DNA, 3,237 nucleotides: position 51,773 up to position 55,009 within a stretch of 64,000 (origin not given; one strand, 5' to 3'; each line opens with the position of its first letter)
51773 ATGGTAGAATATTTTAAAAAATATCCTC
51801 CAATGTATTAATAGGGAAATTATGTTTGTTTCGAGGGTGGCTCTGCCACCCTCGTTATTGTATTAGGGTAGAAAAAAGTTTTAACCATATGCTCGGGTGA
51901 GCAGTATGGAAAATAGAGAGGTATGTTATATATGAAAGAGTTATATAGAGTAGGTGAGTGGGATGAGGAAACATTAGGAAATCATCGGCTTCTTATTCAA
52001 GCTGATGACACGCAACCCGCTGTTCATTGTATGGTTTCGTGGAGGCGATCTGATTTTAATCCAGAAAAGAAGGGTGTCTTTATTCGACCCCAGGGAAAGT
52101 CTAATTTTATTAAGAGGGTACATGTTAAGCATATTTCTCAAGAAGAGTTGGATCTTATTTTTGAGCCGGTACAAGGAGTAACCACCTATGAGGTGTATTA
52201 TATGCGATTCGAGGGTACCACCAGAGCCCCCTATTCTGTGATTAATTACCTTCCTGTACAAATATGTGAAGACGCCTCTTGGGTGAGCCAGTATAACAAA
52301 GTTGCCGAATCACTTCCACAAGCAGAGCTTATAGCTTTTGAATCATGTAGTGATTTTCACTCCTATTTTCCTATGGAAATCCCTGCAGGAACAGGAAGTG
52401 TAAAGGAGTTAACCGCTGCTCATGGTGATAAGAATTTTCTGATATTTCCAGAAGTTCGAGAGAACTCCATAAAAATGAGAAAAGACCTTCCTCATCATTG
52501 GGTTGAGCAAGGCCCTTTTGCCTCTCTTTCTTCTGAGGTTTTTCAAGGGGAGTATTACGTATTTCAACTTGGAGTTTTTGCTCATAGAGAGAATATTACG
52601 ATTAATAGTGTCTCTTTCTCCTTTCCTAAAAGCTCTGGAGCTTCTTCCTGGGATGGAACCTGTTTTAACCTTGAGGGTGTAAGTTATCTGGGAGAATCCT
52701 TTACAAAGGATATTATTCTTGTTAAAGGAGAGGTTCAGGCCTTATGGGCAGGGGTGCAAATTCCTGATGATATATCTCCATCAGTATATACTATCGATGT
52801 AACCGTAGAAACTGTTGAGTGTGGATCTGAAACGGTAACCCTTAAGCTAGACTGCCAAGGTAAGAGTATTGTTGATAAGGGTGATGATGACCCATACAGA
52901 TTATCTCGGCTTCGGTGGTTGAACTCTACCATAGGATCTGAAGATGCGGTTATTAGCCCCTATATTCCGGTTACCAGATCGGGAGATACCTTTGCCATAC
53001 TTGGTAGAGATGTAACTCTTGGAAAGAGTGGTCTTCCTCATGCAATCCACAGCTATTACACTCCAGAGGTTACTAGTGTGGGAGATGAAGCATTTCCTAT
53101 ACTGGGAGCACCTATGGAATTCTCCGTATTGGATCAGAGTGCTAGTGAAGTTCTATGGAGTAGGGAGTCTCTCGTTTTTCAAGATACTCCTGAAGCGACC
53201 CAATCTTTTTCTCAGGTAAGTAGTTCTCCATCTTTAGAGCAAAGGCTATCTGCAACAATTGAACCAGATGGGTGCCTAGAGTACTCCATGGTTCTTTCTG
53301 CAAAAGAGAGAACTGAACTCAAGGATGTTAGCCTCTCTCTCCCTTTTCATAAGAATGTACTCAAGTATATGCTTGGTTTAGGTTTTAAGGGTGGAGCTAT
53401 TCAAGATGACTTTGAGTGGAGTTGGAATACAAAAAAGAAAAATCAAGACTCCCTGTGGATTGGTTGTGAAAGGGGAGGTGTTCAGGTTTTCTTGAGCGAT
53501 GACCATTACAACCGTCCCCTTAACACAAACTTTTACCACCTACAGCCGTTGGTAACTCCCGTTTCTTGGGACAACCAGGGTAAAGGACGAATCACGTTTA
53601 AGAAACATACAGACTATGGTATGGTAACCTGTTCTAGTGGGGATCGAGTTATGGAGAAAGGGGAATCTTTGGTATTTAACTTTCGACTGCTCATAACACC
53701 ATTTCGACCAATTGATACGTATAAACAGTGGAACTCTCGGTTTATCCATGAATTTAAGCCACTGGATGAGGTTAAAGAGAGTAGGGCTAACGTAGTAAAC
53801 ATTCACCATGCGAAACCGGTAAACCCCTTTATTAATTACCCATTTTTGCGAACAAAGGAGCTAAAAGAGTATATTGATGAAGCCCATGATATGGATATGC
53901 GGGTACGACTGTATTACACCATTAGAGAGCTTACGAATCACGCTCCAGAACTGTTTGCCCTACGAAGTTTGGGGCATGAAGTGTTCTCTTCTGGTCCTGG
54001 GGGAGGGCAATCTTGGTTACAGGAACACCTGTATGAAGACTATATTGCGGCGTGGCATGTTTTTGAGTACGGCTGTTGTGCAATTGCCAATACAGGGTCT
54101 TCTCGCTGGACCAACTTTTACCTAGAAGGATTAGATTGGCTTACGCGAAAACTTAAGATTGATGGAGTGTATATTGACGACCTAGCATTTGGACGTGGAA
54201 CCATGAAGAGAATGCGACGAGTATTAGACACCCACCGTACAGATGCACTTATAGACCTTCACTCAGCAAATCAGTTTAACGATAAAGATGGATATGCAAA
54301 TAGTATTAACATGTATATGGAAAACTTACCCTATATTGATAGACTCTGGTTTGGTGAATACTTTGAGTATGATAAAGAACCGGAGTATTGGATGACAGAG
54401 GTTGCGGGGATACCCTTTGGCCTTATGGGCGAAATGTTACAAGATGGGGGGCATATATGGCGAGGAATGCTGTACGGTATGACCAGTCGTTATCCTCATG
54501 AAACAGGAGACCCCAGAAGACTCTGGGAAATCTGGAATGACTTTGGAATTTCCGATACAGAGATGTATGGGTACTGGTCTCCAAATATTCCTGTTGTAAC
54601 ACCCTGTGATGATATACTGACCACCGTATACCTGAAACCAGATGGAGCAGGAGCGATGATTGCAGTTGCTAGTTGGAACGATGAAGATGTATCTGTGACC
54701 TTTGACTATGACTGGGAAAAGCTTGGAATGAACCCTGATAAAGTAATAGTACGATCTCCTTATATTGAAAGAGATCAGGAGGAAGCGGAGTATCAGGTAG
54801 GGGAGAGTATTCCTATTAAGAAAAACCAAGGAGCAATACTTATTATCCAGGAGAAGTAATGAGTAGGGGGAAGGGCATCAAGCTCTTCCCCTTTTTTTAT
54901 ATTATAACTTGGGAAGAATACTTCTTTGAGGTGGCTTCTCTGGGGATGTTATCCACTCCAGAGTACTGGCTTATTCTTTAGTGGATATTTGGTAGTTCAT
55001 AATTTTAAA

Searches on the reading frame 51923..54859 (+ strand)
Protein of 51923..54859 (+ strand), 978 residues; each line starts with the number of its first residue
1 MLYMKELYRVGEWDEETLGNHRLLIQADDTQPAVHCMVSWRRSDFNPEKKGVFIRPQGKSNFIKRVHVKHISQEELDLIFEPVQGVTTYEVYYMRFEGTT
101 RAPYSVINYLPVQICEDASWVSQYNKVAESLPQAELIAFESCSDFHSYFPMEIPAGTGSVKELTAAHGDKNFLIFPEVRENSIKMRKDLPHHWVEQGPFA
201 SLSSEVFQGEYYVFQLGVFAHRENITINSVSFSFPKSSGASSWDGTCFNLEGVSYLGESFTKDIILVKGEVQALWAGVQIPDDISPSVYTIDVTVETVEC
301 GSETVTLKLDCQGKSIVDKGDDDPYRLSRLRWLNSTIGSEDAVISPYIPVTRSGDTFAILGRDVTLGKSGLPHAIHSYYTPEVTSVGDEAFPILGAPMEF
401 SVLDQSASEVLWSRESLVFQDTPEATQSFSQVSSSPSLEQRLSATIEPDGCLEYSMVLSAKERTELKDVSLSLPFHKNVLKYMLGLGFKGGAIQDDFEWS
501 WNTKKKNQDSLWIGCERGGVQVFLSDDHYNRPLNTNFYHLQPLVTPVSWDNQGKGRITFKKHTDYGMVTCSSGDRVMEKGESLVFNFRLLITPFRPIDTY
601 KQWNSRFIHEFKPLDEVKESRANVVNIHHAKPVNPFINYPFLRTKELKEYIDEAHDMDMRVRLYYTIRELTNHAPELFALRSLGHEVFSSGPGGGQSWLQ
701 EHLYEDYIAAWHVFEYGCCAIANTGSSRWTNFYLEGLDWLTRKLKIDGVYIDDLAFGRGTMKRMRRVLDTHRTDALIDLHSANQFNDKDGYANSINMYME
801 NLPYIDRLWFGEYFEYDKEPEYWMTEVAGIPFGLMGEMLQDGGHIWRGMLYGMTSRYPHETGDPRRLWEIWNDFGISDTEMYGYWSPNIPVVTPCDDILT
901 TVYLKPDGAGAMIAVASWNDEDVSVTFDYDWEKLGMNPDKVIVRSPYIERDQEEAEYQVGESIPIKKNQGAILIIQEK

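Call 3: search_protein_families(library=pfam, proteins=[window:51923-54859:+])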
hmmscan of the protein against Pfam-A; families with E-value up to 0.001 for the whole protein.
window:51923-54859:+ (978 aa): 1 family
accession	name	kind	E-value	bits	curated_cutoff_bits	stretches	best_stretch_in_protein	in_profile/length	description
PF19543.5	GH123_N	-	0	1206.9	22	1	12-976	2-969/969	Glycoside hydrolase 123, N-terminal domain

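Call 4: search_protein_families(library=ncbifam, proteins=[window:51923-54859:+])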
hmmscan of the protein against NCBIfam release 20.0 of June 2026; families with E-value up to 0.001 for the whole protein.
window:51923-54859:+ (978 aa): 0 families
